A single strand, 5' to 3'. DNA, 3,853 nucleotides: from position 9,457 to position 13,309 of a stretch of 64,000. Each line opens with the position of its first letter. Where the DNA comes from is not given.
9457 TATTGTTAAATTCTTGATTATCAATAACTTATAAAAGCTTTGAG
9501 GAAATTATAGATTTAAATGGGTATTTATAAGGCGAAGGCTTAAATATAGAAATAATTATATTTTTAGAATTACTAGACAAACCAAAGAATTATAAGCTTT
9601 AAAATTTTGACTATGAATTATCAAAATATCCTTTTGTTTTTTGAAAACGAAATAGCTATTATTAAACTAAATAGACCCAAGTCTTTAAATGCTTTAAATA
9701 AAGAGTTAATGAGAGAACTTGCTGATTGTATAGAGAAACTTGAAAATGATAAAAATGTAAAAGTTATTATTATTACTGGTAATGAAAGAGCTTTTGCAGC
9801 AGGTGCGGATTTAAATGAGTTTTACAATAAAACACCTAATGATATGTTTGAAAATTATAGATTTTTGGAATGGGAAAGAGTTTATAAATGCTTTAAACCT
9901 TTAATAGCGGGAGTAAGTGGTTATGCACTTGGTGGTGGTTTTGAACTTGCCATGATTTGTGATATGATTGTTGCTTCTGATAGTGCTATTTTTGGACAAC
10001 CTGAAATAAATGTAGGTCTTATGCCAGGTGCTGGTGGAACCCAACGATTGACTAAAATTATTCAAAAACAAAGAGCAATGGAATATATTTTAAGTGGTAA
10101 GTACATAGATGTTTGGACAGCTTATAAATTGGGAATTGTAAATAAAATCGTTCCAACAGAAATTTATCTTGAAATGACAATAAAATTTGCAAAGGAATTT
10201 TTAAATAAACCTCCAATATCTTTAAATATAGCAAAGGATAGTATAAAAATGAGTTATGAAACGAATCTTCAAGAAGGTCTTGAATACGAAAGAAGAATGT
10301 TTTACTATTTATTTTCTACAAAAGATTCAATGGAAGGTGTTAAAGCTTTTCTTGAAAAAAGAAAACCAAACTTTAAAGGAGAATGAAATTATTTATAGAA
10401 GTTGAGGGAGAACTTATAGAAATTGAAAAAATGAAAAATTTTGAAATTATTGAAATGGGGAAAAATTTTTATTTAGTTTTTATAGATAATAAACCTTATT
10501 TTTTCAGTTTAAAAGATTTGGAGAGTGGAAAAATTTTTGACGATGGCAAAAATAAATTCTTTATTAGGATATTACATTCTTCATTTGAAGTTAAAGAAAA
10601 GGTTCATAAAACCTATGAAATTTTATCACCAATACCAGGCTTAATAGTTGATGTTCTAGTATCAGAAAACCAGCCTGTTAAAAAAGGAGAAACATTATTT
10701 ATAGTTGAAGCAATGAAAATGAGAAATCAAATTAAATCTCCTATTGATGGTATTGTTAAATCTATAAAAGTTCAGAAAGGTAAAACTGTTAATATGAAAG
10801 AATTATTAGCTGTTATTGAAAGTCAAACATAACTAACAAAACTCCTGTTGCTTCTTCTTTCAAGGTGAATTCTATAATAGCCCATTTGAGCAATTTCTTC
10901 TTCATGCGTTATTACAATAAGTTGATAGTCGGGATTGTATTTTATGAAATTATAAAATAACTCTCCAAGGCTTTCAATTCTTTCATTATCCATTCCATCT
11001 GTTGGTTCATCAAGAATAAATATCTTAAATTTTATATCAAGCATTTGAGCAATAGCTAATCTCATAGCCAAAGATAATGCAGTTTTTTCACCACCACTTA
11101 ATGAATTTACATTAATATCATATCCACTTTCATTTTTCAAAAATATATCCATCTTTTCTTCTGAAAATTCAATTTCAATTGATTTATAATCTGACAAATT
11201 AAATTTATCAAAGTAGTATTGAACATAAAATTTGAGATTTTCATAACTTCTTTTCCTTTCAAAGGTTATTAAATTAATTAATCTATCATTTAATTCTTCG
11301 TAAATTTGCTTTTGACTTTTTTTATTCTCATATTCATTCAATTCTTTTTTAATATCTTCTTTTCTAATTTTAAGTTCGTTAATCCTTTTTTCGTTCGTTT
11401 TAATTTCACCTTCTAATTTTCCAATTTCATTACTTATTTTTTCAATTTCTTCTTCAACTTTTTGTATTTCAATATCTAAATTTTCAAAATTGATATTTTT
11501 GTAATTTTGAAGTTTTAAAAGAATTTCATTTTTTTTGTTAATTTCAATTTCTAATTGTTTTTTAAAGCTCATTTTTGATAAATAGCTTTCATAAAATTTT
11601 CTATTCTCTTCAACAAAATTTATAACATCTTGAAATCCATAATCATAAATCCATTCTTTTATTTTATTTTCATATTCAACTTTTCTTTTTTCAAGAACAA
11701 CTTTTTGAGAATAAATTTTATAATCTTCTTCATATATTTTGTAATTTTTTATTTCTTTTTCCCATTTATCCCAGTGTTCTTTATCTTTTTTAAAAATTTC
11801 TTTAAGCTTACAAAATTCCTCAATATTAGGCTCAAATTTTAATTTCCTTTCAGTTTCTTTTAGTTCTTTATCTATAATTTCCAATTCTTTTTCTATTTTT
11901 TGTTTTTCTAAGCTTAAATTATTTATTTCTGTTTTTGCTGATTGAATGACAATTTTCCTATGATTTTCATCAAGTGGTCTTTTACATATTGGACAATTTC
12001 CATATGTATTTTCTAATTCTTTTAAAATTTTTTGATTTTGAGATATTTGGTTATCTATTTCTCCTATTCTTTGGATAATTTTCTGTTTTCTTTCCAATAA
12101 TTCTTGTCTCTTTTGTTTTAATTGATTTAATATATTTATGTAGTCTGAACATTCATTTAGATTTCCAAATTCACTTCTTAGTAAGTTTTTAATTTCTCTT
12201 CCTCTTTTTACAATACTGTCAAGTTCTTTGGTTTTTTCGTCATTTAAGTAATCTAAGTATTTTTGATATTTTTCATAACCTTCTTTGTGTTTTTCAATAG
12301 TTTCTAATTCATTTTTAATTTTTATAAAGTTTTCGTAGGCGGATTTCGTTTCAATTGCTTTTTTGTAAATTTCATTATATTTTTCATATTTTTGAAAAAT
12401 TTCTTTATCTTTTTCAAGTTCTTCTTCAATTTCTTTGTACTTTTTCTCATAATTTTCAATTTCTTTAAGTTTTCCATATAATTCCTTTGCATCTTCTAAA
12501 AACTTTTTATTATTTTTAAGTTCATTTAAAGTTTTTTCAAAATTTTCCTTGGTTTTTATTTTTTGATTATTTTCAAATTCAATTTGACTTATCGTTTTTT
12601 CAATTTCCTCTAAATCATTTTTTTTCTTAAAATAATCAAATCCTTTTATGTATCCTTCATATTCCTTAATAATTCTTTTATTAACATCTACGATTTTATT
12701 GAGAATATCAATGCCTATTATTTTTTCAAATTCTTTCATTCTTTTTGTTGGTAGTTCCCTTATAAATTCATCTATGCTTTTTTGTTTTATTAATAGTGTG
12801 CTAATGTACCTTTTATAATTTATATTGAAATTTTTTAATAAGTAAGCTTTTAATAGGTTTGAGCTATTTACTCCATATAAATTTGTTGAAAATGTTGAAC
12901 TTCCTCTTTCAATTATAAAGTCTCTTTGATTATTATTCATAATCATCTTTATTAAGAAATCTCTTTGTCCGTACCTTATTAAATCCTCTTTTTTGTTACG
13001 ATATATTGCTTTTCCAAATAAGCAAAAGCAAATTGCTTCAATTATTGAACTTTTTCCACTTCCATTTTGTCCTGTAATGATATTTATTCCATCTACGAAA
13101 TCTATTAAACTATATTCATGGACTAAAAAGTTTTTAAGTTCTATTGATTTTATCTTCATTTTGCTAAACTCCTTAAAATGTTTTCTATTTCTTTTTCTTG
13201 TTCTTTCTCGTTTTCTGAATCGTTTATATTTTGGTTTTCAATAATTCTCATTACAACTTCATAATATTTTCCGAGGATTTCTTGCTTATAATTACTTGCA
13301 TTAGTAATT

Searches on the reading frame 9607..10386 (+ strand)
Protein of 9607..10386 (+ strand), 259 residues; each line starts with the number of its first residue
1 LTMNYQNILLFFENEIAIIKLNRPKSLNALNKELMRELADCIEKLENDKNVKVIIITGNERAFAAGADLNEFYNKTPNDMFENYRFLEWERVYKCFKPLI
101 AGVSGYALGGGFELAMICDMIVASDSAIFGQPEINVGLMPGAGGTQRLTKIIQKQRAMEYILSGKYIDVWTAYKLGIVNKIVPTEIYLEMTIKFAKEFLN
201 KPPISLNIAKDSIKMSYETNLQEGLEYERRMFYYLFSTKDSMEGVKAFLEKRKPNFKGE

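Call 9: search_protein_families(library=ncbifam, proteins=[window:9607-10386:+])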
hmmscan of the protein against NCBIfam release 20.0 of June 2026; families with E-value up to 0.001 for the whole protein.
window:9607-10386:+ (259 aa): 72 families (the best 25 are shown)
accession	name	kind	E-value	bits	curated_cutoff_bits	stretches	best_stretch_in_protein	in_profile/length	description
NF004517.0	PRK05862.1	equivalog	2.1e-88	296.1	396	1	3-257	1-255/257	enoyl-CoA hydratase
NF006007.0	PRK08138.1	subfamily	1.4e-85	286.8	355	1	11-258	13-260/261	enoyl-CoA hydratase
NF007239.0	PRK09674.1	equivalog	7.6e-85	284.4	371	1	7-258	5-256/257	2,3-dehydroadipyl-CoA hydratase PaaF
NF004475.0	PRK05809.1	subfamily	3e-72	243.2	394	1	3-258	1-259/260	short-chain-enoyl-CoA hydratase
NF005803.0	PRK07658.1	equivalog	2.9e-66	223.5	313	1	10-258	6-256/257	enoyl-CoA hydratase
NF051848.1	EnCoAHydtEchA19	equivalog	2.6e-65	220.5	400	1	13-258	7-257/258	enoyl-CoA hydratase EchA19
NF005802.0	PRK07657.1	equivalog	8.1e-61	205.8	363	1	12-259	10-260/260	enoyl-CoA hydratase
NF042430.2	EnCoAhydt_DpgD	equivalog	2.2e-60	204.3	400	1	14-258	5-257/258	enoyl-CoA-hydratase DpgD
NF006100.0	PRK08252.1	subfamily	1.1e-59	202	282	1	10-259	7-254/254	crotonase/enoyl-CoA hydratase family protein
NF005073.0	PRK06495.1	subfamily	1.3e-54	185.2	296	1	8-258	6-256/257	enoyl-CoA hydratase/isomerase family protein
NF006566.0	PRK09076.1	subfamily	3.1e-54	184.3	286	1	8-257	7-258/260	enoyl-CoA hydratase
NF004634.0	PRK05980.1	equivalog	2.7e-53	181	375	1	10-258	7-262/263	crotonase/enoyl-CoA hydratase family protein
NF006588.0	PRK09120.1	equivalog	5.7e-52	176.6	276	1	4-252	6-263/276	p-hydroxycinnamoyl CoA hydratase/lyase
NF004840.0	PRK06190.1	equivalog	7.2e-52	176.5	253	1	12-233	10-233/260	enoyl-CoA hydratase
NF046063.1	oxepin_alt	equivalog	2.8e-51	174.5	300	1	14-255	8-254/254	oxepin-CoA hydrolase, alternative type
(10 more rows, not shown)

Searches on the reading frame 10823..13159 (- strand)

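Call 10: search_protein_families(library=ncbifam, proteins=[window:10823-13159:-])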
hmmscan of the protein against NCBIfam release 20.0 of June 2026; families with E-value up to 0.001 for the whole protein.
window:10823-13159:- (778 aa): 49 families (the best 25 are shown)
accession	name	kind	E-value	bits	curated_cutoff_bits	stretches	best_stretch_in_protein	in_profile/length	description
NF041034.1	Rad50_Sulf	equivalog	5.7e-66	223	1000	2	1-489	1-529/872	DNA double-strand break repair ATPase Rad50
NF003034.1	PRK03918.1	equivalog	3.2e-57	194.2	700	3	1-169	1-176/878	DNA double-strand break repair ATPase Rad50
NF002244.0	PRK01156.1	equivalog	2.5e-47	161.6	847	3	1-254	1-271/895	DNA double-strand break repair ATPase Rad50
NF002572.0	PRK02224.1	equivalog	8.5e-29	100.4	1087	3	1-85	1-85/888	DNA double-strand break repair ATPase Rad50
NF041035.1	Rad50_Halo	equivalog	4.2e-28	98.2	1000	3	1-85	1-85/883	DNA double-strand break repair ATPase Rad50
NF045487.1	ASRP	equivalog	1.4e-21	76.8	300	2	535-739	380-583/593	archaea-specific SMC-related protein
NF053563.1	Rkd4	equivalog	3.1e-18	65.3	860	2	2-164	2-174/747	arcadin-4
TIGR00611.2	recf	equivalog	4.3e-18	65.6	172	1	3-87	1-89/339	DNA replication/repair protein RecF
TIGR00618.1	sbcc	subfamily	2.2e-13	49.1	478.5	1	1-54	1-57/1043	exonuclease subunit SbcC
TIGR00606.1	rad50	subfamily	3.4e-11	41.6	453.75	1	688-757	1201-1273/1311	DNA repair protein Rad50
TIGR02169.1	SMC_prok_A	equivalog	3.5e-11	41.6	729.4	1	3-50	2-50/1165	chromosome segregation protein SMC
TIGR04521.1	ECF_ATPase_2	equivalog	5.8e-10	38.7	330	1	674-756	133-208/279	energy-coupling factor transporter ATPase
NF000355.4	ribo_prot_ABC_F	equivalog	9.9e-10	37.9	380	1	656-753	88-173/499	ribosomal protection-like ABC-F family protein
TIGR02168.1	SMC_prok_B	equivalog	2e-09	35.8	567.35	0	18-47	18-47/1181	chromosome segregation protein SMC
NF010068.0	PRK13548.1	equivalog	2.7e-08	33.2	261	1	684-757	135-206/261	heme ABC transporter ATP-binding protein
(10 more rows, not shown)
